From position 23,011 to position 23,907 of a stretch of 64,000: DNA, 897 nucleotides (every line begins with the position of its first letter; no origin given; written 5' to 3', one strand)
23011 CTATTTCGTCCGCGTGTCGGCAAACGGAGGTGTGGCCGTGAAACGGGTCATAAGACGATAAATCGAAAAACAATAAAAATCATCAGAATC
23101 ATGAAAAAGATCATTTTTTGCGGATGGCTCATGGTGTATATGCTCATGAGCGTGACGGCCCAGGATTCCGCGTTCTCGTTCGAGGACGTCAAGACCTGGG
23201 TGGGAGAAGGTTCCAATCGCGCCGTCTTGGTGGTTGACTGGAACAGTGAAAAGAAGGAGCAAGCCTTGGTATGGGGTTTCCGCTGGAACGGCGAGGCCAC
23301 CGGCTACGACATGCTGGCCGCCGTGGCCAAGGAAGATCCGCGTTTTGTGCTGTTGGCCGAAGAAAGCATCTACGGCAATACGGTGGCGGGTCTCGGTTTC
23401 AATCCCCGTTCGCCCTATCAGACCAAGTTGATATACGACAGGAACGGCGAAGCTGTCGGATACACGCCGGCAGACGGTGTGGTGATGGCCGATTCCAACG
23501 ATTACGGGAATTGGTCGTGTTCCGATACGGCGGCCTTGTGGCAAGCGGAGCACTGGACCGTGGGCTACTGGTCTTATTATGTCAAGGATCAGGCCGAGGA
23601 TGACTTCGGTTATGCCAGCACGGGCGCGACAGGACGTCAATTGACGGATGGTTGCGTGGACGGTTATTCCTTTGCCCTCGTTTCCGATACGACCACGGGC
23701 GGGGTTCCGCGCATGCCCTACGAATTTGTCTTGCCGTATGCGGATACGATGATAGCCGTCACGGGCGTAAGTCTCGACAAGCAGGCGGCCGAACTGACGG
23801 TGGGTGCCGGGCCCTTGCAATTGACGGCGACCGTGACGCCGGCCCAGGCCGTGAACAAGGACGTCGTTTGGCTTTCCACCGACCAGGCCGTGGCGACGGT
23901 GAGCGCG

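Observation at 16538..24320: A riboswitch-controlled corrinoid-uptake operon contains two accessory proteins that are T9SS cargo rather than lipoproteins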

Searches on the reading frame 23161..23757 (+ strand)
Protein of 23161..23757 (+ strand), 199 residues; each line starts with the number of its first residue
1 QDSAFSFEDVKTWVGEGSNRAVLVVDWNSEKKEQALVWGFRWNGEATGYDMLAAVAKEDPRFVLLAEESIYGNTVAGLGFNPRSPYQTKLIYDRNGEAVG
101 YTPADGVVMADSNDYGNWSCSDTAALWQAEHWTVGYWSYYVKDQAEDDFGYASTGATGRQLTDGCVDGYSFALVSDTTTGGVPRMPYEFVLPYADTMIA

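Call 28: search_protein_representatives(alignment_id=A1)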
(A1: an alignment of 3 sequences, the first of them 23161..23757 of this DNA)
Query: 3 sequences, 190 profile positions. Proteins with E-value up to 0.001 (for the whole library): 1161; up to 1e-10: 724; up to 1e-30: 100. The best 150 are listed.
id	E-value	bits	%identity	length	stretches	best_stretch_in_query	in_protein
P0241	3.3e-125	431.5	-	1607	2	2-187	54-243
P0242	1.5e-122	422.9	-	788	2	2-183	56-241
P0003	1.1e-116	403.6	-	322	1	1-189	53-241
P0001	1.2e-111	387.3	-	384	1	1-190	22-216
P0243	3.5e-108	375.9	-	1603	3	3-188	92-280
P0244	2.1e-63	229.9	-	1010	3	3-167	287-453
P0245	1.3e-61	224.1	-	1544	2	1-182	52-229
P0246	3.7e-58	212.8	-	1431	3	4-166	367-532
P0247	1.3e-54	201.2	-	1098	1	3-185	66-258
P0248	4.0e-54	199.6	-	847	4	2-83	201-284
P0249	5.3e-53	196.0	-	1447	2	1-180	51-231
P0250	4.3e-52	193.0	-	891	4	5-61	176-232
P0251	7.6e-52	192.2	-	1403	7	5-67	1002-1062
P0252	3.0e-49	183.8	-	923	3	6-169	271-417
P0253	1.3e-48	181.6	-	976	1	2-187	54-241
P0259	6.7e-43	163.0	-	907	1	2-181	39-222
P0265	1.6e-41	158.5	-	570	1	2-182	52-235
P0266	1.3e-40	155.6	-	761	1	2-168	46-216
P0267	1.3e-40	155.6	-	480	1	3-171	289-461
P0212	2.2e-38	148.3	-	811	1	2-185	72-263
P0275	1.3e-37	145.8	-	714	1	2-177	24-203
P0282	7.3e-37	143.3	-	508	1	3-172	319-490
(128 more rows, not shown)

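Call 29: find_homologous_proteins(query=A1, max_evalue=0.001)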
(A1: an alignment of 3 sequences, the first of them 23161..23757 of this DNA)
Query A1 (3 sequences) (199 aa, profile of the alignment): 60 proteins with E <= 0.001 among 8000 candidates.
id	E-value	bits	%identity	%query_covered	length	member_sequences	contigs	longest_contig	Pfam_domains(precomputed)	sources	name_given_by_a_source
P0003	3.6e-116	404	67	97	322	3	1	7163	PF18962.8,PF28005.1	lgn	-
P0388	1.1e-64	236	53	95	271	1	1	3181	PF28005.1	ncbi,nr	ncbi:MAG: hypothetical protein K2O53_02865, partial [Bacteroidales bacterium]|nr:hypothetical protei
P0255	4.4e-46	175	41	84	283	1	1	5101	-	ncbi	ncbi:MAG: hypothetical protein R3Y22_09155, partial [Bacteroidales bacterium]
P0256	8.9e-46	174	41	96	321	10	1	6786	PF18962.8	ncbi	ncbi:MAG: T9SS type A sorting domain-containing protein [Muribaculaceae bacterium]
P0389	1.1e-36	144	41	86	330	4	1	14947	PF07679.23,PF13895.13,PF13927.13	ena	-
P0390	1.3e-31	128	33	92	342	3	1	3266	-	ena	-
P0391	2.9e-26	110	35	85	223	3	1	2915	-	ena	-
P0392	3.3e-25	107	53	48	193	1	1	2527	-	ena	-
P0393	1.3e-23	102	54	39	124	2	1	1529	-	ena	-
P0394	2.8e-23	101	33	95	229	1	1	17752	-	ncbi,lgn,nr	ncbi:MAG: hypothetical protein KF833_23695 [Verrucomicrobiae bacterium]|nr:hypothetical protein [Ver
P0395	3.9e-23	100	36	97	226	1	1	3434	PF07589.17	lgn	-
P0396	7.9e-23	99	38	84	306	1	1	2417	-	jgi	jgi:hypothetical protein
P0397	1.5e-22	98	36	82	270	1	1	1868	-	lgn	-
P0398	3.5e-22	97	36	92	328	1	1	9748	-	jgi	jgi:hypothetical protein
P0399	7.9e-22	96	53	40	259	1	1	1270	-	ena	-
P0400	2.1e-21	95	37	85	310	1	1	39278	PF00404.25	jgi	-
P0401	3.0e-21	94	37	84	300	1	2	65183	PF00404.25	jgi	jgi:hypothetical protein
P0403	5.0e-21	93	34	97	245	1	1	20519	-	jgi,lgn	jgi:hypothetical protein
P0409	7.7e-20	89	32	98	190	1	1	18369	-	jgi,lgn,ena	-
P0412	1.6e-18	85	37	85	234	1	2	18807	-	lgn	-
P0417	6.0e-18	83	32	82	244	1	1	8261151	-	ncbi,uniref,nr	ncbi:hypothetical protein DSCO28_71140 [Desulfosarcina ovata subsp. sediminis]|uniref:PEP-CTERM prot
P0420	9.5e-17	79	33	84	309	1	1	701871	-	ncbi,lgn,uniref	ncbi:hypothetical protein [Botrimarina sp.]|uniref:hypothetical protein n=1 Tax=Botrimarina sp. TaxI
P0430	1.3e-14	72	61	28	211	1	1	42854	-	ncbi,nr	ncbi:MAG TPA: PEP-CTERM sorting domain-containing protein [Fimbriimonadaceae bacterium]|nr:PEP-CTERM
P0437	1.2e-11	63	34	83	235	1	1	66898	-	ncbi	-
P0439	6.0e-11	60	37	38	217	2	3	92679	-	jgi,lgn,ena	-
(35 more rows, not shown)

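Call 32: search_protein_families(library=pfam, proteins=[P0242, P0247, P0253, P0259, P0265, P0266, P0267, P0282, P0275], max_evalue=0.001)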
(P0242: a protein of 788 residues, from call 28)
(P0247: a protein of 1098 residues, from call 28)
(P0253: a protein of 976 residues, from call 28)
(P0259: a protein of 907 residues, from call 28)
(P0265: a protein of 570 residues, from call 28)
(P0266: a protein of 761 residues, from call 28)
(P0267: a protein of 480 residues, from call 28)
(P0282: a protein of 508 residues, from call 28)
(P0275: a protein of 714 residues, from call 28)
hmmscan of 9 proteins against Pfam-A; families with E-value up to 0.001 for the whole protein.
P0242 (788 aa): 3 families
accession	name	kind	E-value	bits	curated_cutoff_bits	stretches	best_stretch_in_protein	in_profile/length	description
PF02368.24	Big_2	-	4.1e-45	152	22.8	3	247-322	3-78/79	Bacterial Ig-like domain (group 2)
PF18962.6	Por_Secre_tail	-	2.1e-07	31.5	27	1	721-786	1-74/75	Secretion system C-terminal sorting domain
PF21461.3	HL_N-beta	-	7.8e-05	22.8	27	0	282-316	16-48/57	Hyaluronate lyase, N-terminal beta-sheet domain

P0247 (1098 aa): 4 families
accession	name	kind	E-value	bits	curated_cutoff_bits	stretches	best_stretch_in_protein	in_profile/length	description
PF02368.24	Big_2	-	5.8e-65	215.7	22.8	4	672-749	1-78/79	Bacterial Ig-like domain (group 2)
PF22359.2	Big-like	-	1e-08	35.7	27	0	794-821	6-33/48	Bacterial Ig-like domain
PF13360.13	PQQ_2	-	1.1e-07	32.2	27.6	0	367-556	2-177/233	Outer membrane protein assembly factor BamB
PF18962.6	Por_Secre_tail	-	1.6e-06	28.8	27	1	1031-1095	1-73/75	Secretion system C-terminal sorting domain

P0253 (976 aa): 6 families
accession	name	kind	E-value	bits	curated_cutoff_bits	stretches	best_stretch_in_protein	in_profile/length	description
PF02368.24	Big_2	-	5.3e-52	174.1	22.8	3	651-729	1-79/79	Bacterial Ig-like domain (group 2)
PF22359.2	Big-like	-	1.5e-16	60.8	27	2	685-731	2-46/48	Bacterial Ig-like domain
PF21461.3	HL_N-beta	-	2.7e-09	37.1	27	0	687-726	15-52/57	Hyaluronate lyase, N-terminal beta-sheet domain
PF21764.3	Invasin_D4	-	4.3e-08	34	27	0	678-722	32-78/88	Invasin, domain 4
PF25354.1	Ig_NUP210_16th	-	0.00014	21.7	27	0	769-805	30-65/72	NUP210-like, Ig-like domain 16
PF18962.6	Por_Secre_tail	-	0.00023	21.8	27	0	930-976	24-72/75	Secretion system C-terminal sorting domain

P0259 (907 aa): 3 families
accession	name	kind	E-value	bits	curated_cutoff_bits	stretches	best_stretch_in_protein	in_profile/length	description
PF02368.24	Big_2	-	1.7e-21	76.3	22.8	2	749-823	14-78/79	Bacterial Ig-like domain (group 2)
PF13360.13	PQQ_2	-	4.6e-11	43.3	27.6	0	363-460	17-111/233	Outer membrane protein assembly factor BamB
PF18962.6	Por_Secre_tail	-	1.7e-06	28.6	27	1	842-907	1-72/75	Secretion system C-terminal sorting domain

P0265 (570 aa): 4 families
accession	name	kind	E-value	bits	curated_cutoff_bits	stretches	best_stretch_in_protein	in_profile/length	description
PF02368.24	Big_2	-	9.3e-42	141.3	22.8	3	405-484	1-79/79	Bacterial Ig-like domain (group 2)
PF18962.6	Por_Secre_tail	-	5.3e-11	43.1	27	1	505-570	2-72/75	Secretion system C-terminal sorting domain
PF21461.3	HL_N-beta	-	1.7e-09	37.8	27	1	279-309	18-47/57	Hyaluronate lyase, N-terminal beta-sheet domain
PF21764.3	Invasin_D4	-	0.00015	22.7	27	0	265-300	30-65/88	Invasin, domain 4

P0266 (761 aa): 2 families
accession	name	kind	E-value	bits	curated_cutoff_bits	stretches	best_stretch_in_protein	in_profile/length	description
PF16819.11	DUF5074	-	1.5e-116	389.7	27.2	1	242-588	1-353/353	Domain of unknown function (DUF5074)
PF18962.6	Por_Secre_tail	-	9.4e-11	42.3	27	1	696-761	1-72/75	Secretion system C-terminal sorting domain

P0267 (480 aa): 1 family
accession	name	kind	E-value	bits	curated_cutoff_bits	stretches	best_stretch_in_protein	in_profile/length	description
PF16378.10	DUF4988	-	7.1e-21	75.3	30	1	27-187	7-182/183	Domain of unknown function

P0282 (508 aa): 0 families

P0275 (714 aa): 1 family
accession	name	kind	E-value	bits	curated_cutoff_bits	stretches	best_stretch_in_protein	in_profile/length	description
PF16819.11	DUF5074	-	2.8e-93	313.2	27.2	1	217-538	1-353/353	Domain of unknown function (DUF5074)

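Call 37: predict_structure(alignment_id=A2)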
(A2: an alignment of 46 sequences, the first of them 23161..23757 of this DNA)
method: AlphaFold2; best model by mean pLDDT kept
length: 199 residues; sequences in the alignment: 46
mean_pLDDT: 94.0   pTM: 0.90
mean pLDDT of the five models: 94.0, 93.7, 93.5, 93.1, 92.9
residues with pLDDT >= 90: 178; 70-90: 14; 50-70: 5; < 50: 2
segments of 3 or more residues with pLDDT < 50: none
pLDDT, mean of each block of 10 residues (from residue 1): 82 98 97 96 98 98 96 96 93 97 97 96 96 95 96 95 98 90 94 70
secondary structure, 60 per line:
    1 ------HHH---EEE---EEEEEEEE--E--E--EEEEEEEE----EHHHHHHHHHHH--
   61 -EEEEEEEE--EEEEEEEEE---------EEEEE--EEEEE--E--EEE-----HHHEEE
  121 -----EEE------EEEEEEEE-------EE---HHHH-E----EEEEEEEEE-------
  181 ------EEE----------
elements in order: E13-15 E19-26 E35-42 H48-58 E62-69 E72-80 E90-94 E97-101 E107-109 E118-120 E126-128 E135-142 H155-158 E165-173 E187-189

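Call 40: fold_search(model_id=the predicted structure, library=pdb)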
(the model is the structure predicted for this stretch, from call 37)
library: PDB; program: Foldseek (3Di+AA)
matches with E <= 10: 121; with E <= 0.001: 0
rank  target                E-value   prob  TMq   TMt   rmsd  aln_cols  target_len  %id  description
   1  6n0a_A                1.8e-01  0.05  0.14  0.11  14.7       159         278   10  Structure of the major pilin protein (T-18.1) from Streptococcus pyogenes serotype MGAS8232 (released 2019-04-17)
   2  8f5n_A                1.8e-01  0.05  0.14  0.11  14.8       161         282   10  Identification of an Immunodominant region on a Group A Streptococcus T-antigen Reveals Temperature-Dependent Motion i (released 2023-03-08)
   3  6n0a_B                2.0e-01  0.07  0.17  0.13  14.2       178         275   10  Structure of the major pilin protein (T-18.1) from Streptococcus pyogenes serotype MGAS8232 (released 2019-04-17)
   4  2pmv_A                3.1e-01  0.90  0.44  0.24   3.8       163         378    8  Crystal Structure of Human Intrinsic Factor- Cobalamin Complex at 2.6 A Resolution (released 2007-10-30)
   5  3u7z_A                3.1e-01  0.66  0.35  0.65   7.1       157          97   10  Crystal structure of a putative metal binding protein RUMGNA_00854 (ZP_02040092.1) from Ruminococcus gnavus ATCC 29149 (released 2011-11-02)
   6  4kki                  3.5e-01  0.85  0.40  0.21   8.7       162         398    9  Crystal Structure of Haptocorrin in Complex with CNCbl (released 2013-07-17)
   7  3u7z_B                3.5e-01  0.72  0.36  0.69   6.9       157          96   10  Crystal structure of a putative metal binding protein RUMGNA_00854 (ZP_02040092.1) from Ruminococcus gnavus ATCC 29149 (released 2011-11-02)
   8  2bb6_A                3.7e-01  0.77  0.39  0.20   6.6       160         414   10  Structure of Cobalamin-complexed Bovine Transcobalamin in Monoclinic Crystal Form (released 2006-04-04)
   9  4zrp_A                4.2e-01  0.57  0.36  0.19  11.9       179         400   11  TC:CD320 (released 2016-07-20)
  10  9if9_B                4.2e-01  0.03  0.16  0.14  17.0       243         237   11  Crystal structure of the Pellino 1 FHA domain in complex with a MDC1-TQxF phosphopeptide. (released 2025-03-05)
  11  7qbe_A                4.5e-01  0.72  0.38  0.20   7.1       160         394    9  TC:CD320 in complex with nanobody TC-Nb11 (released 2022-03-16)
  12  7qbe_C                4.8e-01  0.75  0.40  0.21   6.0       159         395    9  TC:CD320 in complex with nanobody TC-Nb11 (released 2022-03-16)
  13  7qbg_A                5.1e-01  0.87  0.43  0.23   5.2       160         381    9  TC:CD320 in complex with nanobody TC-Nb4 (released 2022-03-16)
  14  5no0                  5.4e-01  0.54  0.36  0.64   6.5       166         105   11  Beta domain of human transcobalamin in apo form (released 2017-09-27)
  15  8f70                  6.5e-01  0.05  0.18  0.08  14.4       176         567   10  Identification of an Immunodominant region on a Group A Streptococcus T-antigen Reveals Temperature-Dependent Motion in  (released 2023-03-08)
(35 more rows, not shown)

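Call 41: search_protein_families(library=pfam, alignment_id=A2, max_evalue=1)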
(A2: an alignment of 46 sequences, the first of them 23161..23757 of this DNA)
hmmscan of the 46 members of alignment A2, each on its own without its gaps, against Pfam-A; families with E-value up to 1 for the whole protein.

A. member 1, window:23161-23757:+ (199 aa): 0 families

B. families by the number of members that match (of 46 scanned): 26 families (the first 25 are shown)
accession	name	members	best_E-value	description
PF07589.16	PEP-CTERM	20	4.9e-07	PEP-CTERM motif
PF00404.24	Dockerin_1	13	3.1e-08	Dockerin type I domain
PF18962.6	Por_Secre_tail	4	2.6e-10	Secretion system C-terminal sorting domain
PF00036.39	EF-hand_1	4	0.014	EF hand domain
PF13202.12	EF-hand_5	3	0.34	EF hand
PF18842.6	LPD26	2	0.033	Large polyvalent protein associated domain 26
PF02368.24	Big_2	1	1.8e-19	Bacterial Ig-like domain (group 2)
PF13927.12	Ig_3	1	6.3e-07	Immunoglobulin domain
PF07679.22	I-set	1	2.3e-06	Immunoglobulin I-set domain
PF13895.12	Ig_2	1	2.1e-05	Immunoglobulin domain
PF21461.3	HL_N-beta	1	0.026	Hyaluronate lyase, N-terminal beta-sheet domain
PF22359.2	Big-like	1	0.032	Bacterial Ig-like domain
PF20578.4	aBig_2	1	0.041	Atrophied bacterial Ig domain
PF16967.11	TcfC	1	0.056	E-set like domain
PF25767.1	ARM_TBCD_2nd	1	0.06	Tubulin-specific chaperone D-like, ARM repeats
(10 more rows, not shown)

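Call 42: search_solved_structures(query=A2, max_evalue=10, show_alignments=2)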
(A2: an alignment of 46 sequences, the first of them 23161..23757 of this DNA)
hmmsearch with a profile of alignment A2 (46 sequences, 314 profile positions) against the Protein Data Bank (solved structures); distinct sequences matched with E-value up to 10: 0.

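Call 69: find_encoding_contigs(protein=P0417, flank=7000, max_places=1)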
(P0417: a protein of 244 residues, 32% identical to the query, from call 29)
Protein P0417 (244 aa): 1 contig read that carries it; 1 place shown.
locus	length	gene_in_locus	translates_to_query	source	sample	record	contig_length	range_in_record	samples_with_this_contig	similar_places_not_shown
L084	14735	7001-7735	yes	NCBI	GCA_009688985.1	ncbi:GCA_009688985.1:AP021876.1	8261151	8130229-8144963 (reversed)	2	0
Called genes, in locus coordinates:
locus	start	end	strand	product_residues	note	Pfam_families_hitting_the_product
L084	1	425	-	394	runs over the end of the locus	PF13546:DDE_5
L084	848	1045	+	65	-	-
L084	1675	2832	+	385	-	-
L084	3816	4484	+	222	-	-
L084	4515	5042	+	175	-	-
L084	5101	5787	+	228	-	-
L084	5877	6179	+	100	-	-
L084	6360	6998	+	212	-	-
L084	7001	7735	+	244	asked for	-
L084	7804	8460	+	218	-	-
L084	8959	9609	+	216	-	-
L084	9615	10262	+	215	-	-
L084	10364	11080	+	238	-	-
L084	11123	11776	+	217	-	-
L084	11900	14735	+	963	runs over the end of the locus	PF01663:Phosphodiest, PF13469:Sulfotransfer_3 (faint), PF00515:TPR_1 (faint), PF07719:TPR_2 (faint), PF12895:ANAPC3 (faint), PF13181:TPR_8 (faint), PF13424:TPR_12 (faint), PF13428:TPR_14 (faint), +5 more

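Call 70: find_encoding_contigs(protein=P0420, flank=7000, max_places=1)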
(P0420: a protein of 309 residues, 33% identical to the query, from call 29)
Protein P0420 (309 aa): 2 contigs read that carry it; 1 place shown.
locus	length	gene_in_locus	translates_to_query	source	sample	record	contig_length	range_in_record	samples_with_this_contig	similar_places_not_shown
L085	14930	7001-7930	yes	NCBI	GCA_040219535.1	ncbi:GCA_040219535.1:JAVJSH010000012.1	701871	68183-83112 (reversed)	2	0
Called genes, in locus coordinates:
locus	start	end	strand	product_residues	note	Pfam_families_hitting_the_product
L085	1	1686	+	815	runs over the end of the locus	PF01935:DUF87 (faint)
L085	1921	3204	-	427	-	PF13205:Big_5 (faint)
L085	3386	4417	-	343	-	-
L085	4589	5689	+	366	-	PF03773:ArsP_1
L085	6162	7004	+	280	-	PF07596:SBP_bac_10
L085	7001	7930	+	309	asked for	-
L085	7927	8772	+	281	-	-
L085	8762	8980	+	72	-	PF17653:DUF5522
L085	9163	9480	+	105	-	PF00338:Ribosomal_S10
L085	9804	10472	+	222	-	PF00297:Ribosomal_L3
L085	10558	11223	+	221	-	PF00573:Ribosomal_L4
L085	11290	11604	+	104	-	PF00276:Ribosomal_L23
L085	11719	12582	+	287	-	PF00181:Ribosomal_L2_N, PF03947:Ribosomal_L2_C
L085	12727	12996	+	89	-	PF00203:Ribosomal_S19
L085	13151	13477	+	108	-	PF00237:Ribosomal_L22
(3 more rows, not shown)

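Call 71: find_encoding_contigs(protein=P0401, flank=7000, max_places=1)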
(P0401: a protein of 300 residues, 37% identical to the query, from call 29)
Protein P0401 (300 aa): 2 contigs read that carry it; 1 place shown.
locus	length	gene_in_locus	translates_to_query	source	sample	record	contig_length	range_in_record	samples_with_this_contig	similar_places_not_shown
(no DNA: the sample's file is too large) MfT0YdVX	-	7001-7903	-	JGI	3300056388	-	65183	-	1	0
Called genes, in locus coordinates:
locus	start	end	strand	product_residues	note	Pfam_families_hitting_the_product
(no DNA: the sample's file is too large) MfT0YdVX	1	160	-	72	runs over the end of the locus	-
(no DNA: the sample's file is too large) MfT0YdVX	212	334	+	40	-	-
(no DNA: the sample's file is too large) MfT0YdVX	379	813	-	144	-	PF22014:DUF6932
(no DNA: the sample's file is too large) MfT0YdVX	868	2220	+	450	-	PF03193:RsgA_GTPase (faint), PF13191:AAA_16 (weak), PF01926:MMR_HSR1, PF00350:Dynamin_N (weak), PF05128:DUF697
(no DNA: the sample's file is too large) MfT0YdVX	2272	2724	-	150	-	-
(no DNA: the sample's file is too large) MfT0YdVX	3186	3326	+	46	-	-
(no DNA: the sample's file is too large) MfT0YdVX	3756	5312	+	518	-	PF00140:Sigma70_r1_2, PF04542:Sigma70_r2, PF04539:Sigma70_r3, PF04545:Sigma70_r4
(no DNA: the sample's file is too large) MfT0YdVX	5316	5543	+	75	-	-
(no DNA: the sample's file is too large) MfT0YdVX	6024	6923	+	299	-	PF07596:SBP_bac_10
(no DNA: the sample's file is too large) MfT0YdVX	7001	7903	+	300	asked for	PF00404:Dockerin_1 (weak)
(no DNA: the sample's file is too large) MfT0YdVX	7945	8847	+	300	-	-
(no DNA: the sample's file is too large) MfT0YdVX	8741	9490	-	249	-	-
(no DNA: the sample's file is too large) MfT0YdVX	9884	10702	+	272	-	PF08501:Shikimate_dh_N, PF01488:Shikimate_DH, PF03435:Sacchrp_dh_NADP (faint)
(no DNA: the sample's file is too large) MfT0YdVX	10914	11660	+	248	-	PF01656:CbiA, PF13500:AAA_26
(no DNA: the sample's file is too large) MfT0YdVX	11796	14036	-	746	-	PF01074:Glyco_hydro_38N, PF03065:Glyco_hydro_57, PF09094:AmyA-A_glucT_m, PF09095:AmyA-gluTrfs_C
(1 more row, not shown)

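Call 72: find_encoding_contigs(protein=P0394, flank=7000, max_places=1)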
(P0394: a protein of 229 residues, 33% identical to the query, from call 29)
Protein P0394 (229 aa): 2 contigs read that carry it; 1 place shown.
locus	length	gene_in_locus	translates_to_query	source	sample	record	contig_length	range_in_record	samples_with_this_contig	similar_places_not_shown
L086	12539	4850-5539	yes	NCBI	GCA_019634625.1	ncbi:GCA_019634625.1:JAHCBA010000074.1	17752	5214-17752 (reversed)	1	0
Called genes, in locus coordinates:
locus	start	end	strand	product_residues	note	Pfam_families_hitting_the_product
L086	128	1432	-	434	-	PF00270:DEAD, PF00271:Helicase_C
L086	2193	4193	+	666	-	PF21231:GH141_M (faint), PF05048:NosD (faint), PF13229:Beta_helix (weak)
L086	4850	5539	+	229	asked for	-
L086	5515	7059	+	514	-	-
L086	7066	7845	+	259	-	-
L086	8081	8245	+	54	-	PF17653:DUF5522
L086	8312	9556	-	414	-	PF02040:ArsB, PF03600:CitMHS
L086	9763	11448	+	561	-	PF01368:DHH, PF00571:CBS, PF07085:DRTGG, PF00571:CBS, PF02833:DHHA2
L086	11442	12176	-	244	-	PF00005:ABC_tran, PF13304:AAA_21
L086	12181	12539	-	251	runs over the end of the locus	PF00528:BPD_transp_1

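Call 74: find_encoding_contigs(protein=P0430, flank=6000, max_places=1)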
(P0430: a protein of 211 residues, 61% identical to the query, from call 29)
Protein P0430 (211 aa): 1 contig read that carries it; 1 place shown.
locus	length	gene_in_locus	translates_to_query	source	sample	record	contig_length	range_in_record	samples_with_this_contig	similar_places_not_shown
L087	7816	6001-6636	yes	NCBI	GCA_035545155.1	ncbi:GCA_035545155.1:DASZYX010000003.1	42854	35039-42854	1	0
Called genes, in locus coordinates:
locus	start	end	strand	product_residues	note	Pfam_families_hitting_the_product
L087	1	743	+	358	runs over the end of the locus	PF12679:ABC2_membrane_2, PF12698:ABC2_membrane_3, PF01061:ABC2_membrane, PF12730:ABC2_membrane_4 (weak)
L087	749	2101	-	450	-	PF00309:Sigma54_AID, PF04963:Sigma54_CBD, PF04552:Sigma54_DBD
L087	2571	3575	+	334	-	PF13406:SLT_2 (faint), PF01464:SLT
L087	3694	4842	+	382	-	PF01855:POR_N, PF02780:Transketolase_C (weak), PF17147:PFOR_II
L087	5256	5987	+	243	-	PF07963:N_methyl (weak)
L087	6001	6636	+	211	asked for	-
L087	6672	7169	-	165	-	-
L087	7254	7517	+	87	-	PF17653:DUF5522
